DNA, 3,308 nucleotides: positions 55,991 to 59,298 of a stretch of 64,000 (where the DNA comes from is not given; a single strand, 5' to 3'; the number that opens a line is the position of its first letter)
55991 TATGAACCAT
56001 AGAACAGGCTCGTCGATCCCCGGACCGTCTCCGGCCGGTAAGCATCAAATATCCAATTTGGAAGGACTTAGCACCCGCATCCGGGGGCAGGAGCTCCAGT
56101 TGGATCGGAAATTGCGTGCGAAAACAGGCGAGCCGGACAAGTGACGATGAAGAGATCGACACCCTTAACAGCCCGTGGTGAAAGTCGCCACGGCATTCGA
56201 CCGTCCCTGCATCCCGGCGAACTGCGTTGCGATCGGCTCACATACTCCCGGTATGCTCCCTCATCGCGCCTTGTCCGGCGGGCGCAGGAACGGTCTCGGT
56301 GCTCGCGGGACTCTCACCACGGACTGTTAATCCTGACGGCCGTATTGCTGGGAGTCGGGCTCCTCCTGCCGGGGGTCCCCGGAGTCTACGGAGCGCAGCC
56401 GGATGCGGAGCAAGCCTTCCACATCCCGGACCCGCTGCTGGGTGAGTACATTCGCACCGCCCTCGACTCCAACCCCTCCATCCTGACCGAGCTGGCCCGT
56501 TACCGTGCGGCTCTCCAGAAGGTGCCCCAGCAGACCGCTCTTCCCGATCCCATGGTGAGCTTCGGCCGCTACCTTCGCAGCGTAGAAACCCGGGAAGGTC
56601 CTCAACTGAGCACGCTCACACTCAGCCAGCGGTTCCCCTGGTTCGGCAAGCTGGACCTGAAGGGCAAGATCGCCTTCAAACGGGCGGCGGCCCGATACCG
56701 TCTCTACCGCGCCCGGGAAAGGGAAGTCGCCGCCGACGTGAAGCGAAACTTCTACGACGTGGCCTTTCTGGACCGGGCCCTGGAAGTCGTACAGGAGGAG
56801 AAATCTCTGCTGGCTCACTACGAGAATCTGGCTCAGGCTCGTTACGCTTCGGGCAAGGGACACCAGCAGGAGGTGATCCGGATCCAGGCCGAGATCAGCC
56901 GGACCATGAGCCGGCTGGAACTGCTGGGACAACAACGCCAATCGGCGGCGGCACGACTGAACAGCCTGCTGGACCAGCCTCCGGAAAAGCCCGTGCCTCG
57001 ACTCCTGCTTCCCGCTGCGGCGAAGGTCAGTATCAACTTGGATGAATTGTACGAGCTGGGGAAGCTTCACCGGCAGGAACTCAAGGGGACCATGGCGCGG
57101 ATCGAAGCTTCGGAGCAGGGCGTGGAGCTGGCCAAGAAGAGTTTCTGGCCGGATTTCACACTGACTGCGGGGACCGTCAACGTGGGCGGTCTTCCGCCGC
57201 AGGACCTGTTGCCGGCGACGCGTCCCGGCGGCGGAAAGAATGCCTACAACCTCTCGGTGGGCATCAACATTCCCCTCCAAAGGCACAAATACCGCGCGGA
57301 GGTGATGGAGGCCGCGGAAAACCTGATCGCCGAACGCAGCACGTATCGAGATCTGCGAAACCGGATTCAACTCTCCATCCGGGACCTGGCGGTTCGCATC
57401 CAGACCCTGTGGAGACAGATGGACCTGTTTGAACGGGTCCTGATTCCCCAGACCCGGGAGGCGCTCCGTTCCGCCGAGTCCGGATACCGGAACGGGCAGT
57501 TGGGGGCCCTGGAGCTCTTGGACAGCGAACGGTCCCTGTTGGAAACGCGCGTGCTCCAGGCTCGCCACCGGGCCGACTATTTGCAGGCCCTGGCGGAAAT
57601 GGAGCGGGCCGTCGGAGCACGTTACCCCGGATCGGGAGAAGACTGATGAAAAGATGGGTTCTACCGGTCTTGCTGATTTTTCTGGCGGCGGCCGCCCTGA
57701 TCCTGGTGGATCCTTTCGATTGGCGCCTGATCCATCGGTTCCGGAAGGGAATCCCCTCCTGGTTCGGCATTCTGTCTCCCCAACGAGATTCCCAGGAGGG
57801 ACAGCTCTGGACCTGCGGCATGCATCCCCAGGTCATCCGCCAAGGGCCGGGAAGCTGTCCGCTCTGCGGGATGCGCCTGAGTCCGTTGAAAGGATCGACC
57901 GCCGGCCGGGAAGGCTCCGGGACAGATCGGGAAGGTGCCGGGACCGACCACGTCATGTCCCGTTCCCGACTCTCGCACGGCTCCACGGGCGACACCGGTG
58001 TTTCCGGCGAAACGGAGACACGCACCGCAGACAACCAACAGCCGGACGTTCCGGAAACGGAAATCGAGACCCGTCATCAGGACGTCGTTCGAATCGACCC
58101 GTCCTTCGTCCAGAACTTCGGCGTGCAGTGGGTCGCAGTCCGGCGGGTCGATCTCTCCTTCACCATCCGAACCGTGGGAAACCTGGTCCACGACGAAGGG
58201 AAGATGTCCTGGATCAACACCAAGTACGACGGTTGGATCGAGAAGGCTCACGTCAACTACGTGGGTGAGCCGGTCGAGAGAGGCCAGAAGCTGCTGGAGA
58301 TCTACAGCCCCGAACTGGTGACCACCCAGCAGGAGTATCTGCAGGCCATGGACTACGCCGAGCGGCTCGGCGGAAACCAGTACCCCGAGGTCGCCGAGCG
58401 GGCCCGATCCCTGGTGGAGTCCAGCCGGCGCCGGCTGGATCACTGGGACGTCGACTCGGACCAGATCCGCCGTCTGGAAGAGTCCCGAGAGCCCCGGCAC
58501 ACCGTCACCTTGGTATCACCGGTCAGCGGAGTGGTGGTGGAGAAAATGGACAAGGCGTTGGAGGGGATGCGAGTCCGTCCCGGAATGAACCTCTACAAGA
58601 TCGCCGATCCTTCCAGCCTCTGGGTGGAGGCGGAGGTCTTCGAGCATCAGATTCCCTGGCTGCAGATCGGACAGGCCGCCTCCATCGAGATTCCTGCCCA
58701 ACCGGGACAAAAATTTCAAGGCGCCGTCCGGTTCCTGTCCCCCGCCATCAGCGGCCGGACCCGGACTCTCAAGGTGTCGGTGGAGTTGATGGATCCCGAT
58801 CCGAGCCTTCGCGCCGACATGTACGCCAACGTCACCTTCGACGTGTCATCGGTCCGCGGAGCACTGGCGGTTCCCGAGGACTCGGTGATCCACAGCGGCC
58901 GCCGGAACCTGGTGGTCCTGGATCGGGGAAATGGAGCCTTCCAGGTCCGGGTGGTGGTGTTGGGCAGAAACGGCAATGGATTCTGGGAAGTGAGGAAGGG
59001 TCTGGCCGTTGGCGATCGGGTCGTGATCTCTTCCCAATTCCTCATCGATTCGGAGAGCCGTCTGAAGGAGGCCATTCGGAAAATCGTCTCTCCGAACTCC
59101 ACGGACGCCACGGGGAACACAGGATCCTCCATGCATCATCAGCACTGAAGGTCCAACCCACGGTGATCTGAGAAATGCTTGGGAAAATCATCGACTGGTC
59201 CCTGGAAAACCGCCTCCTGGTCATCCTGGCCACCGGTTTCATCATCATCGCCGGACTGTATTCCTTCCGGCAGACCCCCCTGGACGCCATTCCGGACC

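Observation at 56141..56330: MITE inserted in frame into the signal-peptide coding region of the outer-membrane efflux gene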

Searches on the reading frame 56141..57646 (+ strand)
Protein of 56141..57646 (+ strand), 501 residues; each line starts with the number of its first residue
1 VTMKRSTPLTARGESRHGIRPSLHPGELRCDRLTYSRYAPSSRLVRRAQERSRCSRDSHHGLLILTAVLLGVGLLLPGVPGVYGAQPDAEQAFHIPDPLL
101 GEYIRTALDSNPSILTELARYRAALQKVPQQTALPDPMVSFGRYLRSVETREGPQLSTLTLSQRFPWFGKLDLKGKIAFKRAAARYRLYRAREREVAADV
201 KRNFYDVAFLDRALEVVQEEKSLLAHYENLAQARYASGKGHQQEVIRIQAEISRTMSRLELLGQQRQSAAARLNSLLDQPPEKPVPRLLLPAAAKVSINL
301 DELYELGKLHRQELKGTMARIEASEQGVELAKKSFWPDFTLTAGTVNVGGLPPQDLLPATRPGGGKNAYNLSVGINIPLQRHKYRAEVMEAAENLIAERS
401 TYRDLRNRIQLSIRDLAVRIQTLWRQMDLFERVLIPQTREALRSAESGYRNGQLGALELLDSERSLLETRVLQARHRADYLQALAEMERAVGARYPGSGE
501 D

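Call 9: search_protein_families(library=pfam, proteins=[window:56141-57646:+])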
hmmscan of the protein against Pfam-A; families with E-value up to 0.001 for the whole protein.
window:56141-57646:+ (501 aa): 1 family
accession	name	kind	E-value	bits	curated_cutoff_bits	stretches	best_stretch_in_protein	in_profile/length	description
PF02321.23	OEP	-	1.8e-37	129.4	22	2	300-492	1-187/187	Outer membrane efflux protein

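Call 10: find_homologous_proteins(query=window:56141-57646:+)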
Query window:56141-57646:+ (501 aa): 713 proteins with E <= 0.001 among 8000 candidates; the best 120 are listed.
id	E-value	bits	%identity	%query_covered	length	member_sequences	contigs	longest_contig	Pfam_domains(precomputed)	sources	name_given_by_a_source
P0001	3.0e-258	875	93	87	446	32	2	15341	PF02321.24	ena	-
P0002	1.1e-245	834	88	84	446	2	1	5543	PF02321.24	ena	-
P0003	1.9e-244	830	88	85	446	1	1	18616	PF02321.24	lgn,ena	-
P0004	2.3e-241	820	86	84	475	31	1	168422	PF02321.24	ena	-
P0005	9.8e-241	818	88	84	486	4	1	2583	PF02321.24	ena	-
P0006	6.5e-240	815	87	84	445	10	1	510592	PF02321.24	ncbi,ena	-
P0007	5.0e-237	806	86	84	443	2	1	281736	PF02321.24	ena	-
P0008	3.5e-235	799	85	87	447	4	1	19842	PF02321.24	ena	-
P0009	1.3e-233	794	85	85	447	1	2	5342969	PF02321.24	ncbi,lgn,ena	-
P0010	1.8e-231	787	84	85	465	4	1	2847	PF02321.24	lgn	-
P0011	3.9e-223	760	91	78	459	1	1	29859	PF02321.24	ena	-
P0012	8.7e-153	528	60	81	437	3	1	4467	PF02321.24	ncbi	-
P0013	5.6e-151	522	55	88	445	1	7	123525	PF02321.24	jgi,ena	-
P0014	2.3e-150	520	57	86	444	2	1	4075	PF02321.24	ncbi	-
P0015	5.1e-150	519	56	86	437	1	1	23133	PF02321.24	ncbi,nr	ncbi:TolC family protein [Acidobacteria bacterium AH-259-D05]|nr:TolC family protein [Acidobacteria 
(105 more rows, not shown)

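Call 12: find_encoding_contigs(protein=P0011, flank=3000, max_places=4)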
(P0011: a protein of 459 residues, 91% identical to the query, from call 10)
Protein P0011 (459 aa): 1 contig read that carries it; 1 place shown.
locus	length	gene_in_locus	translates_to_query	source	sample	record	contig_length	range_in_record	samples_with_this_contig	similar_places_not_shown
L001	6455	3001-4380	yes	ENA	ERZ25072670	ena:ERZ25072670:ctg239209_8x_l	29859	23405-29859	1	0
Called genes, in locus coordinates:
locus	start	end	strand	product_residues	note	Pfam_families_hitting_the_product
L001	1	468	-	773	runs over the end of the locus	PF04945:YHS, PF19335:HMBD, PF00122:E1-E2_ATPase, PF00702:Hydrolase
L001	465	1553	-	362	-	PF13493:DUF4118 (weak), PF00512:HisKA, PF02518:HATPase_c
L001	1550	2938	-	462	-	PF00072:Response_reg, PF00158:Sigma54_activat, PF14532:Sigma54_activ_2, PF07728:AAA_5, PF25601:AAA_lid_14, PF02954:HTH_8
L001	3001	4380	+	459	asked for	PF02321:OEP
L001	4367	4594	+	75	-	-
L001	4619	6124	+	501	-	PF19335:HMBD, PF25919:BSH_CusB, PF25973:BSH_CzcB (weak), PF25954:Beta-barrel_RND_2, PF25967:RND-MFP_C (weak), PF25975:CzcB_C (weak)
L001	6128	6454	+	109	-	?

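Call 13: find_encoding_contigs(protein=P0001, flank=3000, max_places=4)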
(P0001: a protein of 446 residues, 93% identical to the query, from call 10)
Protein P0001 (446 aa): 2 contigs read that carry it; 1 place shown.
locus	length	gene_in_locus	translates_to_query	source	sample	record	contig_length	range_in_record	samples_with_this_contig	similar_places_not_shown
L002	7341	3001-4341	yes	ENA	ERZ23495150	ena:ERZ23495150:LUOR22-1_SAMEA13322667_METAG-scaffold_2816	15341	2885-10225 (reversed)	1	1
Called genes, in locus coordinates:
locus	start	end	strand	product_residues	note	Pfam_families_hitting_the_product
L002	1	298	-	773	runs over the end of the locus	PF04945:YHS, PF19335:HMBD, PF00122:E1-E2_ATPase, PF00702:Hydrolase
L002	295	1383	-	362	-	PF13493:DUF4118 (weak), PF00512:HisKA, PF02518:HATPase_c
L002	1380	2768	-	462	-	PF00072:Response_reg, PF00158:Sigma54_activat, PF14532:Sigma54_activ_2, PF07728:AAA_5, PF25601:AAA_lid_14, PF02954:HTH_8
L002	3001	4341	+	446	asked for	PF02321:OEP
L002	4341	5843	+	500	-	PF19335:HMBD, PF25919:BSH_CusB, PF25973:BSH_CzcB (weak), PF25954:Beta-barrel_RND_2, PF25967:RND-MFP_C (faint), PF25975:CzcB_C (weak), PF25989:YknX_C (faint)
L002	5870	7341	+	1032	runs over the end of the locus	PF00873:ACR_tran, PF03176:MMPL (faint)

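Call 30: list_cluster_members(proteins=[P0001, window:56141-57646:+])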
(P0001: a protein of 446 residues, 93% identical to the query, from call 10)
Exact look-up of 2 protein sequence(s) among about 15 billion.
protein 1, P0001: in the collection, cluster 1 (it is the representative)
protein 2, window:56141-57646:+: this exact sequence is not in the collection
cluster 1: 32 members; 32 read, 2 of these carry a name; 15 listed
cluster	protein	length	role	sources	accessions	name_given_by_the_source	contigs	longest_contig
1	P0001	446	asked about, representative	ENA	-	-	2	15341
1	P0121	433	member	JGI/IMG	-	outer membrane protein TolC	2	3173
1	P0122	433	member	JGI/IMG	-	outer membrane protein TolC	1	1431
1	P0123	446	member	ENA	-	-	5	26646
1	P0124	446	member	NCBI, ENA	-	-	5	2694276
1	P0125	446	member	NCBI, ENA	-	-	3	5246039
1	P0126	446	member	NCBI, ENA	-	-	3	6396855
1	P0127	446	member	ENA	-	-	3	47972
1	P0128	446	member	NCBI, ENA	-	-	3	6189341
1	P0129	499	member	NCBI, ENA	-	-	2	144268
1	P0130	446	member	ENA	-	-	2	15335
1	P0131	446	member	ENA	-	-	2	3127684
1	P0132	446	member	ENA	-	-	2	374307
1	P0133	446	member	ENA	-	-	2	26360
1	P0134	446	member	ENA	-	-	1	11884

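Call 32: find_encoding_contigs(protein=P0129, flank=2000, max_places=6)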
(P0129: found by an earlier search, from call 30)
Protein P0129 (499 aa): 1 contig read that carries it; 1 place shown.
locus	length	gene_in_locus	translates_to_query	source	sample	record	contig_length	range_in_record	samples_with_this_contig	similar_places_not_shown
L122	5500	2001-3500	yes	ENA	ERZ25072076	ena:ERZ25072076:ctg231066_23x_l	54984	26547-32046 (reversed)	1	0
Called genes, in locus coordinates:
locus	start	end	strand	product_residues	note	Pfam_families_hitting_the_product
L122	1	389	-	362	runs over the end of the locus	PF13493:DUF4118 (weak), PF00512:HisKA, PF02518:HATPase_c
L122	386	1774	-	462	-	PF00072:Response_reg, PF00158:Sigma54_activat, PF14532:Sigma54_activ_2, PF07728:AAA_5, PF25601:AAA_lid_14, PF02954:HTH_8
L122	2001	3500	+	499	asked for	PF02321:OEP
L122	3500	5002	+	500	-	PF19335:HMBD, PF25919:BSH_CusB, PF25973:BSH_CzcB (weak), PF25954:Beta-barrel_RND_2, PF25975:CzcB_C (weak)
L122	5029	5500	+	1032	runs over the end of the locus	PF00873:ACR_tran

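Call 63: search_protein_families(library=ncbifam, proteins=[window:56141-57646:+])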
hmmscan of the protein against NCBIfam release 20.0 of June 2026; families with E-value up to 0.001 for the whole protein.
window:56141-57646:+ (501 aa): 4 families
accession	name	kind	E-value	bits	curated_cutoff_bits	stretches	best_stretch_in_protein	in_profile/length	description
TIGR01844.1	type_I_sec_TolC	subfamily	2.3e-16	59.8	225.15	1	104-492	9-398/414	TolC family outer membrane protein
TIGR01845.1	outer_NodT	subfamily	1.6e-15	56.9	210.05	1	97-492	56-458/460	efflux transporter outer membrane subunit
NF045679.1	DiMtlExpIhpA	equivalog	5.4e-10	38.5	650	1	365-493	287-414/424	divalent metal ion exporter subunit IhpA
NF047721.1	ToxDrgExpTdeA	equivalog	1.6e-05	24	550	1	199-348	164-314/455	toxin/drug exporter TdeA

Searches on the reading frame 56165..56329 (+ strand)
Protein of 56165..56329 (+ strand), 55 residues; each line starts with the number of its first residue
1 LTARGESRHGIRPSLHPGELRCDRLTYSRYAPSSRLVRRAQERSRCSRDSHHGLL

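Call 50: search_protein_representatives(protein=window:56165-56329:+)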
Query: 55 residues. Proteins with E-value up to 0.001 (for the whole library): 149; up to 1e-10: 24; up to 1e-30: 0. The best 149 are listed.
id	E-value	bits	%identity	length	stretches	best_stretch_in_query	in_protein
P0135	6.3e-27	107.6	73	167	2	2-55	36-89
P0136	5.2e-24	98.5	89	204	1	1-55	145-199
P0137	7.4e-24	98.1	87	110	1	2-55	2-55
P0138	1.0e-23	97.6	89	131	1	1-55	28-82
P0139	2.6e-23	96.3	87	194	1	2-55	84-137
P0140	4.1e-23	95.7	91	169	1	2-54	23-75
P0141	3.1e-22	93.0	87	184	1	1-55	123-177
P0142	3.4e-22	92.9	87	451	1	1-55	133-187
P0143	4.1e-22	92.6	85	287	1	2-55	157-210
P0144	4.8e-22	92.4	87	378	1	1-55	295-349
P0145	9.7e-22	91.5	83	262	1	2-55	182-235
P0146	1.3e-20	88.0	81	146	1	2-55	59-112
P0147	4.7e-20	86.2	85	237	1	1-55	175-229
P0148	2.2e-17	77.9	76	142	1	1-54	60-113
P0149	5.4e-16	73.5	81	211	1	1-47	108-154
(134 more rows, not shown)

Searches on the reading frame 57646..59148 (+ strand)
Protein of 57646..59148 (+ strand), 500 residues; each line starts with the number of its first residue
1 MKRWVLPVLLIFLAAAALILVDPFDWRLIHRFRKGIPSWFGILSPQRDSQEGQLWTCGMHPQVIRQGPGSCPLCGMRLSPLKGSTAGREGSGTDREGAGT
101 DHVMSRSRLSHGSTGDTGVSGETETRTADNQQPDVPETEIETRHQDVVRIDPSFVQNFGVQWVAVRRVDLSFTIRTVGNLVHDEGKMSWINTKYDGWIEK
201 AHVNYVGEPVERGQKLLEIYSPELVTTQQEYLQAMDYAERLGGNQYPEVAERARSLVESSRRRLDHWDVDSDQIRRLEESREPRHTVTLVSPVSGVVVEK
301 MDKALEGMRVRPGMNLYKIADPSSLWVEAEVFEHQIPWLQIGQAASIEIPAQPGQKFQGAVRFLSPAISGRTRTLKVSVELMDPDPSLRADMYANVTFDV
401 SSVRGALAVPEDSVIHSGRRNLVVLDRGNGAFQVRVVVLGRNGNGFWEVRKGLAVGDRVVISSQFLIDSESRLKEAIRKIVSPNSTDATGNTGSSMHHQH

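Call 9: search_protein_families(library=pfam, proteins=[window:57646-59148:+])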
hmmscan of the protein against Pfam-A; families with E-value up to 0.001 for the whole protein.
window:57646-59148:+ (500 aa): 3 families
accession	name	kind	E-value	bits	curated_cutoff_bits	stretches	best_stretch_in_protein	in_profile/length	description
PF16576.10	HlyD_D23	-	5e-68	229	30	1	170-394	2-214/214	Barrel-sandwich domain of CusB or HlyD membrane-fusion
PF13437.12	HlyD_3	-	9.4e-20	71.8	22.2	1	288-385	1-100/106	HlyD family secretion protein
PF19335.5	HMBD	-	5.2e-09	36.4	23.6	1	55-78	2-25/28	Heavy metal binding domain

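Call 63: search_protein_families(library=ncbifam, proteins=[window:57646-59148:+])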
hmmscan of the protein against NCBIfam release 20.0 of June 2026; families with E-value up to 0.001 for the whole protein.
window:57646-59148:+ (500 aa): 16 families
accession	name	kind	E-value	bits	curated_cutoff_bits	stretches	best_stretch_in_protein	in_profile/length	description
NF007303.0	PRK09783.1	subfamily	1.5e-38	132.3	390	1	142-488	83-413/414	copper/silver efflux system membrane fusion protein CusB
TIGR00999.1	8a0102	subfamily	1.6e-36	125.8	319.3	1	271-468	93-271/271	CzcB/NccB family metal efflux transporter periplasmic adaptor subunit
TIGR01730.1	RND_mfp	subfamily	5.7e-30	104.4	94.9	1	161-472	2-318/322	efflux RND transporter periplasmic adaptor subunit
NF045680.1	DiMtlExpIhpB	equivalog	6.4e-18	64.8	450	1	249-470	101-317/326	divalent metal ion exporter adaptor subunit IhpB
NF008606.0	PRK11578.1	equivalog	3.5e-11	42.9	342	1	289-463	186-364/371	macrolide transporter subunit MacA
TIGR00998.1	8a0101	subfamily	1.9e-08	33.7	390.8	1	284-369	202-285/334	EmrA/EmrK family multidrug efflux transporter periplasmic adaptor subunit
NF007132.1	PRK09578.1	equivalog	1.4e-07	30.6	512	1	358-489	258-389/396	MexX/AxyX family multidrug efflux RND transporter periplasmic adaptor subunit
TIGR01843.1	type_I_hlyD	subfamily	1.6e-06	27.4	208.65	1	272-366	255-353/422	HlyD family type I secretion periplasmic adaptor subunit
NF007362.0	PRK09859.1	equivalog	1.8e-06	27.3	738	1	346-465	239-361/385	multidrug transporter subunit MdtE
NF000272.2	OqxA_adapt_sub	exception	9.9e-06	24.7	835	1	348-462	251-365/391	multidrug efflux RND transporter periplasmic adaptor subunit OqxA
NF033138.2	RND-peri-MexC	equivalog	1e-05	24.8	625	1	357-468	252-364/375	MexC family multidrug efflux RND transporter periplasmic adaptor subunit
TIGR02971.1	heterocyst_DevB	subfamily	1.3e-05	24.8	129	1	245-369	160-283/327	ABC exporter membrane fusion protein, DevB family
NF011715.0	PRK15136.1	equivalog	0.00012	20.8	563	1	288-347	217-274/390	multidrug efflux MFS transporter periplasmic adaptor subunit EmrA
NF045904.1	RND-peri-MexE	equivalog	0.00026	20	714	1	352-462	245-355/390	multidrug efflux RND transporter periplasmic adaptor subunit MexE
NF002939.0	PRK03598.1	equivalog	0.00033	19.9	393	1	285-367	203-283/332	secretion protein HlyD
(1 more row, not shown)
